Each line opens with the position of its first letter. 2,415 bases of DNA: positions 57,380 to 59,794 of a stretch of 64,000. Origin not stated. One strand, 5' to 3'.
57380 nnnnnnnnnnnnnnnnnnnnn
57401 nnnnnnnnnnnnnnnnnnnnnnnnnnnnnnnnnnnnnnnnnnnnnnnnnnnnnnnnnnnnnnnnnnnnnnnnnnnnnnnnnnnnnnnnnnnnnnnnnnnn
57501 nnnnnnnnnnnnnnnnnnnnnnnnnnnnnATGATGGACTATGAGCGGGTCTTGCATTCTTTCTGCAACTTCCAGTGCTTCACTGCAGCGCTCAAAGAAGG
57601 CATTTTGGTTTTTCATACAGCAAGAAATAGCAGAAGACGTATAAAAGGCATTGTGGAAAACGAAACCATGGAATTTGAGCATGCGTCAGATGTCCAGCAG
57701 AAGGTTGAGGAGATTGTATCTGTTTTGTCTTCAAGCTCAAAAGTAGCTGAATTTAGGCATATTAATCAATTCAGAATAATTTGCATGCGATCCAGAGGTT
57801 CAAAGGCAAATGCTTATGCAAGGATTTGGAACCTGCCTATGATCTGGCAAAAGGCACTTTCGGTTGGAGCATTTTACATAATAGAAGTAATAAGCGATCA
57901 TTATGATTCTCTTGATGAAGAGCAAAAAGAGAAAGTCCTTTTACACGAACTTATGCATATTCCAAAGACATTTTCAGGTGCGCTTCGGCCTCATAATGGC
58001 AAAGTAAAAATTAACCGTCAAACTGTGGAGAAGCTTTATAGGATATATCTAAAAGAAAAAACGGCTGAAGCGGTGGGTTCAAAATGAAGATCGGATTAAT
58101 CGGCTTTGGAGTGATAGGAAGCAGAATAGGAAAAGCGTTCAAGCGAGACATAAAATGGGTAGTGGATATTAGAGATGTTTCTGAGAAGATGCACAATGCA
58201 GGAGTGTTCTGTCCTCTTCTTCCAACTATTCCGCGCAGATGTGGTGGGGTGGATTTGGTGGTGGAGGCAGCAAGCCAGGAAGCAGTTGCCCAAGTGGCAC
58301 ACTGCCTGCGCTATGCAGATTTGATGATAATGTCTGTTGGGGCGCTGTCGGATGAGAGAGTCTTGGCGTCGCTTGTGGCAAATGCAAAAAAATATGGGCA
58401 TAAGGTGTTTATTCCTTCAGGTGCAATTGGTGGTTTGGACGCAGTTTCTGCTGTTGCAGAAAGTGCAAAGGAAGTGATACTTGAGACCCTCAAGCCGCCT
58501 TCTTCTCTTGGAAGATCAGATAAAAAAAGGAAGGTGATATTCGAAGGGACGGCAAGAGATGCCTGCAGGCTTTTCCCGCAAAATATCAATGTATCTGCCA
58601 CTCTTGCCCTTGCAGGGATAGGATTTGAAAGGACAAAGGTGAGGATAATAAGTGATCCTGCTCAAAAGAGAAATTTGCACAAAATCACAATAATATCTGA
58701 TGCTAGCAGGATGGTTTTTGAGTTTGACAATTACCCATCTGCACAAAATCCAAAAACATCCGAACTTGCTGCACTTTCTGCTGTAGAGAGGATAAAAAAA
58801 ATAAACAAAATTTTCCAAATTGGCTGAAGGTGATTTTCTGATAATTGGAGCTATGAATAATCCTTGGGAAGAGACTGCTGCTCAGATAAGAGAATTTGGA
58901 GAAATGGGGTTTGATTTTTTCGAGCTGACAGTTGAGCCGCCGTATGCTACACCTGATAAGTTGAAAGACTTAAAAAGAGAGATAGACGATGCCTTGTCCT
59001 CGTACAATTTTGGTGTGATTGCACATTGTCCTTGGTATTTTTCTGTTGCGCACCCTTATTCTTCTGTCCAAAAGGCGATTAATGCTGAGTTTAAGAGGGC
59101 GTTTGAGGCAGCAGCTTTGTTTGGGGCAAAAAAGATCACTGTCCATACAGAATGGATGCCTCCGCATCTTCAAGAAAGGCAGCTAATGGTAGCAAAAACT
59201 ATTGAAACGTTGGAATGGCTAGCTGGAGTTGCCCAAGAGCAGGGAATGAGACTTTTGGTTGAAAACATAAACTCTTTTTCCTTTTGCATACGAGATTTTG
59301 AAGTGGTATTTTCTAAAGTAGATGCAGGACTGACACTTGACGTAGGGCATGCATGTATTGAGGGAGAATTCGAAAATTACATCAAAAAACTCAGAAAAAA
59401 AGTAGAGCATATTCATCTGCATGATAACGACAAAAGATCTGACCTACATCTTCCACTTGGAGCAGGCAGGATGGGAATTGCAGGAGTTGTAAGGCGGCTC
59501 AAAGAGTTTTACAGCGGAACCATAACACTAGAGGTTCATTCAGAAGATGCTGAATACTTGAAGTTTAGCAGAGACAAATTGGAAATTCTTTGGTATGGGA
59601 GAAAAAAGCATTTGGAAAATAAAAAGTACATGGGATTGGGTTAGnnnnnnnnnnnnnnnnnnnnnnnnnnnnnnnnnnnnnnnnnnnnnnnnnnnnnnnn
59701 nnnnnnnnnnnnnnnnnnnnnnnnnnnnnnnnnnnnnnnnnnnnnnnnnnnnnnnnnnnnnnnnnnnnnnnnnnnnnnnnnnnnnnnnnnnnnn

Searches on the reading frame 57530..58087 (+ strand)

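Call 54: search_protein_families(library=pfam, proteins=[window:57530-58087:+], max_evalue=1)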
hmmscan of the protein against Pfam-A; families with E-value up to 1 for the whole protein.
window:57530-58087:+ (185 aa): 2 families
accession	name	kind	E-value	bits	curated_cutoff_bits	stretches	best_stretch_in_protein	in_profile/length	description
PF18894.6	PhageMetallopep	-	6.6e-23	81.7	23.7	1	48-171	2-131/134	Putative phage metallopeptidase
PF25719.1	UL145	-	0.093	13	27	1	63-93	9-39/130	Cytomegalovirus UL145 protein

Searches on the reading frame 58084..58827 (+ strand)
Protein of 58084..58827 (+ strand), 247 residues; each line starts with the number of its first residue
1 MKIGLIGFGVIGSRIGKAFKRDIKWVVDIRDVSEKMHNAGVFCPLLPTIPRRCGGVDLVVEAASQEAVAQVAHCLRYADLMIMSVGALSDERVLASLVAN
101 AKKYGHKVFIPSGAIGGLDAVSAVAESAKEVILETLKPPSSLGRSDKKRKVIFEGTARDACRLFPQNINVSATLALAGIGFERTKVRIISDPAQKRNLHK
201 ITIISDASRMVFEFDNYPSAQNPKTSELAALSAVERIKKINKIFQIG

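Call 54: search_protein_families(library=pfam, proteins=[window:58084-58827:+], max_evalue=1)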
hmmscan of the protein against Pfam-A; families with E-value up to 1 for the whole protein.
window:58084-58827:+ (247 aa): 4 families
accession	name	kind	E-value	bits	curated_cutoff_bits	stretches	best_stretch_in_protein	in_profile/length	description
PF01958.23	Asp_DH_C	-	1.4e-33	115.4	27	1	147-234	2-89/89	Aspartate dehydrogenase, C-terminal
PF03447.22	NAD_binding_3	-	1.1e-11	45.9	24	1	7-111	1-116/116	Homoserine dehydrogenase, NAD binding domain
PF00107.32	ADH_zinc_N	-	0.038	14.4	31.8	1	26-92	38-95/129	Zinc-binding dehydrogenase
PF10727.15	Rossmann-like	-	0.12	12.6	23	0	2-34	16-48/131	Rossmann-like domain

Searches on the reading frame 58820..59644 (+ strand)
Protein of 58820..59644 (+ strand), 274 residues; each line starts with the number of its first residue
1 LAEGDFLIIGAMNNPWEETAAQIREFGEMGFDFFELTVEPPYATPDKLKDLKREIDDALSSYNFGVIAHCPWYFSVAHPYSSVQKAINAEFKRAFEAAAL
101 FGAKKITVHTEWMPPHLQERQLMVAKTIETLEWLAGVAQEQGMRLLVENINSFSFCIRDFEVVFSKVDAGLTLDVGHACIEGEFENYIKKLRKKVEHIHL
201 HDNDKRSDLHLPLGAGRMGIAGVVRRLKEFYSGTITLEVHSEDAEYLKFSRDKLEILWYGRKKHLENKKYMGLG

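Call 54: search_protein_families(library=pfam, proteins=[window:58820-59644:+], max_evalue=1)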
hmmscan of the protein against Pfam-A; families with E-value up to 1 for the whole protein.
window:58820-59644:+ (274 aa): 2 families
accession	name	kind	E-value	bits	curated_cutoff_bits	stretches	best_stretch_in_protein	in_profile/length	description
PF01261.30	AP_endonuc_2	-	8.3e-33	114.6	31.1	1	28-243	6-233/249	Xylose isomerase-like TIM barrel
PF12853.12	NADH_u_ox_C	-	0.062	13.7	25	1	40-84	13-58/89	C-terminal of NADH-ubiquinone oxidoreductase 21 kDa subunit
